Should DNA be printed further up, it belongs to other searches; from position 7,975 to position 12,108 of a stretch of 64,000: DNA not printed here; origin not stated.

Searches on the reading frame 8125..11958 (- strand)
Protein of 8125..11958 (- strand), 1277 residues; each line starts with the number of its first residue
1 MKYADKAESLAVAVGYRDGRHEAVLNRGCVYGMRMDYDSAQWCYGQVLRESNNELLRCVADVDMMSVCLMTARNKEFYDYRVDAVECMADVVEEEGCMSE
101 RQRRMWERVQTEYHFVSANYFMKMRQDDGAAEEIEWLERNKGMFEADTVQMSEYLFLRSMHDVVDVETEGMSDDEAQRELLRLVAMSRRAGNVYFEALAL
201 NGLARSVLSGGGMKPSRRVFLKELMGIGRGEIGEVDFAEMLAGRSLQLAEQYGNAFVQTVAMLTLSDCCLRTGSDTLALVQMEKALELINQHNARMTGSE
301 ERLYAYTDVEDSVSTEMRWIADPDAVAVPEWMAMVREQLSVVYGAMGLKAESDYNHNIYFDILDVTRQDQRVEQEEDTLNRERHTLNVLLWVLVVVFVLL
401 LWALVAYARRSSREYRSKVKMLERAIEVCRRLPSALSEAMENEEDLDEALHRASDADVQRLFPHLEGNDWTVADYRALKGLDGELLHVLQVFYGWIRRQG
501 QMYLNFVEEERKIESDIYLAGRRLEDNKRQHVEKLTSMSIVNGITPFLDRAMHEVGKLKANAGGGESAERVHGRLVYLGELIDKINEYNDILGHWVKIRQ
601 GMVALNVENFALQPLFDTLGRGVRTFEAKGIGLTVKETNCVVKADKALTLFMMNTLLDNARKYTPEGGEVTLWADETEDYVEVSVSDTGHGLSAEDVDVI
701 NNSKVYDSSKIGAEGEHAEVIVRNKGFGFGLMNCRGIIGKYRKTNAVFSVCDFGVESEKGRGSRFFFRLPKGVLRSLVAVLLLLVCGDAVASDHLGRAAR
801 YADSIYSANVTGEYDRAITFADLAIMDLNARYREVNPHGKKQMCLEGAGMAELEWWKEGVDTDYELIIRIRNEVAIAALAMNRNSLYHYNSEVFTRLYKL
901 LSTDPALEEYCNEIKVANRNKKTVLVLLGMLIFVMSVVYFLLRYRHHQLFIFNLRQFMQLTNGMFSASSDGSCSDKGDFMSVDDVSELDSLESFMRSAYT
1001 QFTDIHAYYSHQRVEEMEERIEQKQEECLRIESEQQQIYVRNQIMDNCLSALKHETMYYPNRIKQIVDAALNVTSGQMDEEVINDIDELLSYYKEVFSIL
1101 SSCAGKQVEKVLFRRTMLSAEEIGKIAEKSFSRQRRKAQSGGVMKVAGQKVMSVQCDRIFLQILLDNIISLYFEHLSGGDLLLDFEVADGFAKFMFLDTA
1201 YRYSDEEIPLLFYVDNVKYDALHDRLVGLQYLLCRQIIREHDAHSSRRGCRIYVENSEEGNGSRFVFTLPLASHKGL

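Call 33: search_protein_families(library=pfam, proteins=[window:8125-11958:-])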
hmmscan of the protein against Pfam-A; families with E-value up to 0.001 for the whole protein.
window:8125-11958:- (1277 aa): 3 families
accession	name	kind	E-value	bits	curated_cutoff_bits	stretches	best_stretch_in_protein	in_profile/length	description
PF17140.10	DUF5113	-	3.1e-62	209.8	27.1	2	793-945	3-161/161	Domain of unknown function (DUF5113)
PF17139.9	DUF5112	-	6.4e-36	124.6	29.4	1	3-247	22-263/266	Domain of unknown function (DUF5112)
PF02518.31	HATPase_c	-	6.5e-20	72.1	26.4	1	652-771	9-109/111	Histidine kinase-, DNA gyrase B-, and HSP90-like ATPase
